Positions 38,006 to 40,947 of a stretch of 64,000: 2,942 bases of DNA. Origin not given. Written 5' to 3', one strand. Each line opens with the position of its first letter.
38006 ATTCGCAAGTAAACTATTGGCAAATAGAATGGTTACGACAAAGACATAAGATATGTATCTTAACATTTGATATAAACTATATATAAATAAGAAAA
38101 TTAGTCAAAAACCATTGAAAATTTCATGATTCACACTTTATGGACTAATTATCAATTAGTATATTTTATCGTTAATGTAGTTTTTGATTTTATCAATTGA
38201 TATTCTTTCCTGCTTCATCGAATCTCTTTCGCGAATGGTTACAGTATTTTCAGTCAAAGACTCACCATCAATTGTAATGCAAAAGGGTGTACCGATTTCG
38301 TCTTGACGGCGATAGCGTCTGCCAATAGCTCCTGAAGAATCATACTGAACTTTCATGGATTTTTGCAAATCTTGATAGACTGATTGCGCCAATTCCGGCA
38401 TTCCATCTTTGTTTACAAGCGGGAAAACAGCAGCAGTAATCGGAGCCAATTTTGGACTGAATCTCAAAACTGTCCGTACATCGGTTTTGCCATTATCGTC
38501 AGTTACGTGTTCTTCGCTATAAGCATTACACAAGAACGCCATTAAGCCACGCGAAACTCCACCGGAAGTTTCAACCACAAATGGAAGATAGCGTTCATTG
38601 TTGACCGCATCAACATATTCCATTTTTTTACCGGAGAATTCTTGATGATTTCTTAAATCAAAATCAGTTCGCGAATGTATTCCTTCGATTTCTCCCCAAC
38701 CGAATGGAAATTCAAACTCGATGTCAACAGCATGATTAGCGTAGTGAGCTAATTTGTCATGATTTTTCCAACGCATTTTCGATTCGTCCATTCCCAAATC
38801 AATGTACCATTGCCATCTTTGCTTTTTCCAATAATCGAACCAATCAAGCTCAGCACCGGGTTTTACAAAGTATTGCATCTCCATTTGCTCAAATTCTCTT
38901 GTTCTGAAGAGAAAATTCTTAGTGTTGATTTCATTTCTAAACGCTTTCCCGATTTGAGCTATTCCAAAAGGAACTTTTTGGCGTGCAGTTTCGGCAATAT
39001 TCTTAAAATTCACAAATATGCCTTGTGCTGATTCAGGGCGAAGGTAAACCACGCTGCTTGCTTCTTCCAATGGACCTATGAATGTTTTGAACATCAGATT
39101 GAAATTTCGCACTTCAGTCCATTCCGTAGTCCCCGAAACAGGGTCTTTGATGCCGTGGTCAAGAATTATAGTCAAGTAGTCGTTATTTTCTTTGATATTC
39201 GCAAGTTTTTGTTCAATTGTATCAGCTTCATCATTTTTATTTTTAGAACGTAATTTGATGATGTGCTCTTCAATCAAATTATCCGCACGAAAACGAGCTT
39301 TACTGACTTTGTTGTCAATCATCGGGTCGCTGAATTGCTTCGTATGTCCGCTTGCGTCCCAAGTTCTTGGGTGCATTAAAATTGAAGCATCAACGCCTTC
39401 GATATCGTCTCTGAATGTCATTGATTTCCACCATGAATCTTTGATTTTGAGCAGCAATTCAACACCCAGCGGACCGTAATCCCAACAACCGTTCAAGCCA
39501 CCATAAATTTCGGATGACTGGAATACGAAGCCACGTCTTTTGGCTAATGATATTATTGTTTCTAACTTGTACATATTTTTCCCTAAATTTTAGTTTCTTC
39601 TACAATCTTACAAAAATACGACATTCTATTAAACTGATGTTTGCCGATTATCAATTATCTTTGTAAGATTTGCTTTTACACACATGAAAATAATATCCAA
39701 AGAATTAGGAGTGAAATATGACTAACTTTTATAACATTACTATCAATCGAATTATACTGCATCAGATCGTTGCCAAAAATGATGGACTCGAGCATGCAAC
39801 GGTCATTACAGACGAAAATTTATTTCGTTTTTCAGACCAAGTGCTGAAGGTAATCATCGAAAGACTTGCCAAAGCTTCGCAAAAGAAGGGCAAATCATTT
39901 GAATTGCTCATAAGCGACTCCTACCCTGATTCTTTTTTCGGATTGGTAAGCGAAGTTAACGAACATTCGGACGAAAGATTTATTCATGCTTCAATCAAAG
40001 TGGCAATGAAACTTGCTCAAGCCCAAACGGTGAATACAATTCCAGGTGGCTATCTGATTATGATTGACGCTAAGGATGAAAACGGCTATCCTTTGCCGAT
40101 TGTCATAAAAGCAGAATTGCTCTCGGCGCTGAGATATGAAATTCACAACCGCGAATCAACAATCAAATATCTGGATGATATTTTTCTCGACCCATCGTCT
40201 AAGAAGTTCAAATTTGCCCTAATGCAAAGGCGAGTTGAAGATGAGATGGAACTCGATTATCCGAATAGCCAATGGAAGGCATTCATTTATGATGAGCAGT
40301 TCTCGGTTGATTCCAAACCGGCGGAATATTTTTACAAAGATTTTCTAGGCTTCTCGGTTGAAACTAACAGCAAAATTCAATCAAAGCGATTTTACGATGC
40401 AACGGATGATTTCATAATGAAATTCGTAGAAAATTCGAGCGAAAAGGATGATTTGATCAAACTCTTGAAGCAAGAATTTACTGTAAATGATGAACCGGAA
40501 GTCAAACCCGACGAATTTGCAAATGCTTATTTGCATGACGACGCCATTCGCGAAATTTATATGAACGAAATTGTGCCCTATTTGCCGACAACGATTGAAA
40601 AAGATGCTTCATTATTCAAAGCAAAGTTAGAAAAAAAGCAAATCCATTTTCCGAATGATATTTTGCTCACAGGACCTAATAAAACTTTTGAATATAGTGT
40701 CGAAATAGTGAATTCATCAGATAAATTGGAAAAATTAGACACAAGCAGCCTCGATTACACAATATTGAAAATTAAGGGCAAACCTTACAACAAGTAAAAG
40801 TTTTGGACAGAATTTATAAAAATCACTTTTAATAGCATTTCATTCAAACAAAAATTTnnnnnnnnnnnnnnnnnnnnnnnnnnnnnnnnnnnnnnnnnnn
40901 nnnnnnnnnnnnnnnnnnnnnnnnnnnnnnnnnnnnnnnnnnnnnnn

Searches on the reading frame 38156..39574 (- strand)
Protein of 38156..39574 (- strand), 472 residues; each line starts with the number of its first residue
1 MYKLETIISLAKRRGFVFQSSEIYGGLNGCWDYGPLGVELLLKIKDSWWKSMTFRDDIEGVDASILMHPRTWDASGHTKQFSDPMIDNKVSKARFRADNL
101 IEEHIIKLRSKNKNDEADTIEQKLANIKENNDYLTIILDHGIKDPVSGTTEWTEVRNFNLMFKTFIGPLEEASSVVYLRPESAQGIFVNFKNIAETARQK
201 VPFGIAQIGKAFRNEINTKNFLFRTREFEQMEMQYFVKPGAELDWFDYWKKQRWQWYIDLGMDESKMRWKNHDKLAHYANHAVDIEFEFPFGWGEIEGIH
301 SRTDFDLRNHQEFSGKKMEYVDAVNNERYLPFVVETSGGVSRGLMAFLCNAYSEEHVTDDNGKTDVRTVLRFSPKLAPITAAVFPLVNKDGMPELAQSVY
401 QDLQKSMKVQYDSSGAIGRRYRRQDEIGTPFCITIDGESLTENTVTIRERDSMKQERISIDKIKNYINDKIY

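Call 44: search_protein_families(library=pfam, proteins=[window:38156-39574:-], max_evalue=0.00001)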
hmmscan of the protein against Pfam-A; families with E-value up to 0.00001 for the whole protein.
window:38156-39574:- (472 aa): 2 families
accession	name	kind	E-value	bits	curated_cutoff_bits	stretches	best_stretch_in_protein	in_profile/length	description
PF03129.25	HGTP_anticodon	-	9.1e-22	77.5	21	1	381-469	2-93/94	Anticodon binding domain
PF00587.30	tRNA-synt_2b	-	4.2e-12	46.9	29.3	1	175-346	10-174/179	tRNA synthetase class II core domain (G, H, P, S and T)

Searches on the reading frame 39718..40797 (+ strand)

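Call 23: search_protein_families(library=pfam, proteins=[window:39718-40797:+], max_evalue=0.0001)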
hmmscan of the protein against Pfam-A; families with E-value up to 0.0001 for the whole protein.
window:39718-40797:+ (359 aa): 1 family
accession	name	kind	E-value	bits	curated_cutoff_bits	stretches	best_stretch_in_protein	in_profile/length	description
PF04245.18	NA37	-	1.1e-09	38.6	24.6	1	13-273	1-251/325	37-kD nucleoid-associated bacterial protein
